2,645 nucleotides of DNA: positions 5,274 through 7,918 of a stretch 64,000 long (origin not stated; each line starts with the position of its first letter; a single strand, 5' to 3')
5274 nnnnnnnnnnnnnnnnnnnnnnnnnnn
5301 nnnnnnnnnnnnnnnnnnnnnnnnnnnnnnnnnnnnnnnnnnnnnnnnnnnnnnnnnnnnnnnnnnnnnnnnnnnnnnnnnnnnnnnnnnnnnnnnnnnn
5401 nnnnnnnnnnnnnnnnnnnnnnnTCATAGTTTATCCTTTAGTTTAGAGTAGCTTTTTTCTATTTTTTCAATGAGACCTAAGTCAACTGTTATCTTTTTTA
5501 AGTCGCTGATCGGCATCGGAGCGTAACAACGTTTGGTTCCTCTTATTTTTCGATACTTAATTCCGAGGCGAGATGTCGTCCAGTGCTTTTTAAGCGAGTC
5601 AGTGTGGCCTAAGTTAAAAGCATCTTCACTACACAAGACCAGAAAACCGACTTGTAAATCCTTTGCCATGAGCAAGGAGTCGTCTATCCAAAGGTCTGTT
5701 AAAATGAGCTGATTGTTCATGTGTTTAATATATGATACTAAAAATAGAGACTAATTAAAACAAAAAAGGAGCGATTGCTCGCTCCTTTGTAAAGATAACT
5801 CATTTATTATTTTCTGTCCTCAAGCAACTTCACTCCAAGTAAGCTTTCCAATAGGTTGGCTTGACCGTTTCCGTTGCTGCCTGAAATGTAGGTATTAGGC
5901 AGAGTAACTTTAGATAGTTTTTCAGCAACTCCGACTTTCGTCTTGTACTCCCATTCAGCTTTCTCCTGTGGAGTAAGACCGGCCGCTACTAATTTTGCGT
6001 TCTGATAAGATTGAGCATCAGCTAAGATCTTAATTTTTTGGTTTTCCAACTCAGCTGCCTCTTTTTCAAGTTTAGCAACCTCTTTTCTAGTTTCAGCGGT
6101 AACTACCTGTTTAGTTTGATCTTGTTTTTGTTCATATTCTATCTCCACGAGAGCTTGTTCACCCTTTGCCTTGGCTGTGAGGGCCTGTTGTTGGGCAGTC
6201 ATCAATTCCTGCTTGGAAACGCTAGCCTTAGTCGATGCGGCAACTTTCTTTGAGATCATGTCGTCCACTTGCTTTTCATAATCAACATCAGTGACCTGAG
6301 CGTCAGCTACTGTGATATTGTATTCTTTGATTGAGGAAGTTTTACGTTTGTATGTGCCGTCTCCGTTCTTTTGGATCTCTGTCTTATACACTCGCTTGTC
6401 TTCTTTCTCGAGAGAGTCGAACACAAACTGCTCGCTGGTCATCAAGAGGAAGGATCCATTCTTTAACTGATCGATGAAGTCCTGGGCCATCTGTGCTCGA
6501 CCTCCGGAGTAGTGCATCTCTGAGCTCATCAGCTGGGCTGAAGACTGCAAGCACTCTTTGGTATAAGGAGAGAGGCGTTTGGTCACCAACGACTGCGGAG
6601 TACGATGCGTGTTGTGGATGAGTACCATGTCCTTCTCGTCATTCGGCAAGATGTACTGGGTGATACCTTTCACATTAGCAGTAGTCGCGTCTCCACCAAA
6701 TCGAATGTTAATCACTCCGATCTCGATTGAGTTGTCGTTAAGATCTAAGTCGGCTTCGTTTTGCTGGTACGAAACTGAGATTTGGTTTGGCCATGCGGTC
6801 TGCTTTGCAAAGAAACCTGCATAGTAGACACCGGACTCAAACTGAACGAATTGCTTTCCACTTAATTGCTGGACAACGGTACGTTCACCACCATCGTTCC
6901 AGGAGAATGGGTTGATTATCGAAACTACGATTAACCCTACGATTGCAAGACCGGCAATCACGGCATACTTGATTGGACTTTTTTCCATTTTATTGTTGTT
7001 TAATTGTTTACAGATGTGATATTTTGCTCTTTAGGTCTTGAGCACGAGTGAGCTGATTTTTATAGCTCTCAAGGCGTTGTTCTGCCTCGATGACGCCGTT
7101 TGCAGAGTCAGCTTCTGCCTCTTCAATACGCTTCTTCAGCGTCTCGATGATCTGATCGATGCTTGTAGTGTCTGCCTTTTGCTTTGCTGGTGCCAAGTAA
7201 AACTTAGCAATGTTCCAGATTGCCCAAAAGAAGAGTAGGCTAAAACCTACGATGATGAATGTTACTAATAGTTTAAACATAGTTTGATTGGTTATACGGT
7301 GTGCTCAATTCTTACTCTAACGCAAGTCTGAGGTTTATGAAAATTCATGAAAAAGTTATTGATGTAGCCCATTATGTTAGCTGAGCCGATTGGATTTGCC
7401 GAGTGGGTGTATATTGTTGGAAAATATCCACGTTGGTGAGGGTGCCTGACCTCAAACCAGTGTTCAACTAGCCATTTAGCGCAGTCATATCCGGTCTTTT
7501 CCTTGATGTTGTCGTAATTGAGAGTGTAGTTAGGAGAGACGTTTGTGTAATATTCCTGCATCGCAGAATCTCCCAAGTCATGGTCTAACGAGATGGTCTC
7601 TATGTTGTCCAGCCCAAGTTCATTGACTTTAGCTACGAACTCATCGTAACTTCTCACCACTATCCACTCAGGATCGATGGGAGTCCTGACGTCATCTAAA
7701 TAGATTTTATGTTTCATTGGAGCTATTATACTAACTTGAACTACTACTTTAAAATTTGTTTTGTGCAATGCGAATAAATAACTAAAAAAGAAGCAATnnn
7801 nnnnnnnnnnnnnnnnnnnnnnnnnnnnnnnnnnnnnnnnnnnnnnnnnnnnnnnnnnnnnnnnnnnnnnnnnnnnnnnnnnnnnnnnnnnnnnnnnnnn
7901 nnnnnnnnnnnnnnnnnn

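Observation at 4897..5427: Phage-encoded small alarmone hydrolase (RelA/SpoT HD domain)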

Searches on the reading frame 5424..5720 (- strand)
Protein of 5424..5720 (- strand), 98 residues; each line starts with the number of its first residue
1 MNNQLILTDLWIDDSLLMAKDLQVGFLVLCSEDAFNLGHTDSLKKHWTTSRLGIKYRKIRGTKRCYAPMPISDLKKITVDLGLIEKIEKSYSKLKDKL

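Call 12: search_protein_families(library=pfam, proteins=[window:5424-5720:-], max_evalue=0.01)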
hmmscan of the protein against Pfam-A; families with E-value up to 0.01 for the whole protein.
window:5424-5720:- (98 aa): 0 families

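Call 62: search_protein_families(library=padloc, proteins=[window:5424-5720:-], max_evalue=0.01)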
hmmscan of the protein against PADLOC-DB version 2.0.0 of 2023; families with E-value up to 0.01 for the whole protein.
window:5424-5720:- (98 aa): 0 families

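Call 71: find_homologous_proteins(query=window:5424-5720:-, max_evalue=0.001)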
Query window:5424-5720:- (98 aa): 3 proteins with E <= 0.001 among 8 candidates.
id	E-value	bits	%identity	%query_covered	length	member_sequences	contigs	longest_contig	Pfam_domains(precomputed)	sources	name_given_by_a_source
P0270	1.2e-56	207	98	100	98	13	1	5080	-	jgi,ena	-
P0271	7.4e-32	127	62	100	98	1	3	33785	-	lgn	-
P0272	2.6e-31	125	58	100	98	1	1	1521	-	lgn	-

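Call 72: find_encoding_contigs(protein=P0271, flank=8000, max_places=2)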
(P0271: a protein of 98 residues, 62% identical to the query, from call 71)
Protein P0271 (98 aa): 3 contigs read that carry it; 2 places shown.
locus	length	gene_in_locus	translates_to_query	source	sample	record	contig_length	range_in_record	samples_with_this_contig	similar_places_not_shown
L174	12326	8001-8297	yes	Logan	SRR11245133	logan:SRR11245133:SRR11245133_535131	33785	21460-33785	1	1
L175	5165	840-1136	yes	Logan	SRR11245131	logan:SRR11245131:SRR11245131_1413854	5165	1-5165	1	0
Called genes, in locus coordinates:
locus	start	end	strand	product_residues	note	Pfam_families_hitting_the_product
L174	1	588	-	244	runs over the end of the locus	PF26809:Phage_T4_gp13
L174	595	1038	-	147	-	-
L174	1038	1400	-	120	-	-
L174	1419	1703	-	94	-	-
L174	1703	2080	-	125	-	-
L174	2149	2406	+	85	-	-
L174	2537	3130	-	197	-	-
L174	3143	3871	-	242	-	-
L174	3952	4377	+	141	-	PF20274:cREC_REC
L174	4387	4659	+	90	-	-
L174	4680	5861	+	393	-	PF01145:Band_7 (weak)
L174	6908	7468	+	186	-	-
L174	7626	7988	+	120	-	-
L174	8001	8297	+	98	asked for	-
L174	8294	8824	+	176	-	PF13328:HD_4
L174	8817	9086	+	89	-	-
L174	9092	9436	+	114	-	-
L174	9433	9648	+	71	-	-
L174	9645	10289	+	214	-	PF01755:Glyco_transf_25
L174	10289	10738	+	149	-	PF03061:4HBT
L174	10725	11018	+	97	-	PF14216:DUF4326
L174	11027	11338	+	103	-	-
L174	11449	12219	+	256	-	-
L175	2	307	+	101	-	?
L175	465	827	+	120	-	-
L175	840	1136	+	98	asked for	-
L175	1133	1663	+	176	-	PF13328:HD_4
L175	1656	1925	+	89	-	-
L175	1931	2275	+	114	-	-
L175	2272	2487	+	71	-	-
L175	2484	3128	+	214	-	PF01755:Glyco_transf_25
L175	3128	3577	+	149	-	PF03061:4HBT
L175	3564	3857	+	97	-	PF14216:DUF4326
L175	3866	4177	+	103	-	-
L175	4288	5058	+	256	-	-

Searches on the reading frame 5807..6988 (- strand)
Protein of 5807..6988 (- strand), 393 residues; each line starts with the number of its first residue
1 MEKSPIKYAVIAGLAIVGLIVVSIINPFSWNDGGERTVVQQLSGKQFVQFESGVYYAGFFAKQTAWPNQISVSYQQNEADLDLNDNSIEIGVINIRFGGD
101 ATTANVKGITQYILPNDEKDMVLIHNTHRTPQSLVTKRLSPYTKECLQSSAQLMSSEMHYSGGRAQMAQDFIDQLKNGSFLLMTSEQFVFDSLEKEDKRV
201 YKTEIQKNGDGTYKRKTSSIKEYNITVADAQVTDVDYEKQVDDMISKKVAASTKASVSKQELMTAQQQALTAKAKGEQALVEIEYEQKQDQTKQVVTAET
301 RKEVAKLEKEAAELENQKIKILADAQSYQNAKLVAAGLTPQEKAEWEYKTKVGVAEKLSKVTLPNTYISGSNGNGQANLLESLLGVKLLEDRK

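Call 12: search_protein_families(library=pfam, proteins=[window:5807-6988:-], max_evalue=0.01)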
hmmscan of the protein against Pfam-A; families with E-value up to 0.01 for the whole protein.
window:5807-6988:- (393 aa): 1 family
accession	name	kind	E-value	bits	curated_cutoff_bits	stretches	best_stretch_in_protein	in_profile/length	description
PF01145.31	Band_7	-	1.7e-05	25.4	23.6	1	80-269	37-176/176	SPFH domain / Band 7 family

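Call 62: search_protein_families(library=padloc, proteins=[window:5807-6988:-], max_evalue=0.01)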
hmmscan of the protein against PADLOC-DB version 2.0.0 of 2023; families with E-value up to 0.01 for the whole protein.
window:5807-6988:- (393 aa): 0 families

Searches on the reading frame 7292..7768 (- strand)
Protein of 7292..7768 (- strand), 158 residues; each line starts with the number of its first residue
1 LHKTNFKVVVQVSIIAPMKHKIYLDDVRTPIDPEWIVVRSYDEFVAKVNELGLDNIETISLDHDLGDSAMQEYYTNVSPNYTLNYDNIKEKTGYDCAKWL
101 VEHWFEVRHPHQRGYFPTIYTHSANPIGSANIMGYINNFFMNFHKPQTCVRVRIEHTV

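Call 12: search_protein_families(library=pfam, proteins=[window:7292-7768:-], max_evalue=0.01)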
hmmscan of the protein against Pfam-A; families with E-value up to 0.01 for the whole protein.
window:7292-7768:- (158 aa): 1 family
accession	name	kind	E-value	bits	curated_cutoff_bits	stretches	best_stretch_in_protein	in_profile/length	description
PF20274.4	cREC_REC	-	1.4e-21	77.4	27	1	21-138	2-88/88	Cyclic-phosphate processing Receiver domain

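Call 62: search_protein_families(library=padloc, proteins=[window:7292-7768:-], max_evalue=0.01)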
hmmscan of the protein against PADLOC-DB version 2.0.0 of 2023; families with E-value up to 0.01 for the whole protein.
window:7292-7768:- (158 aa): 0 families
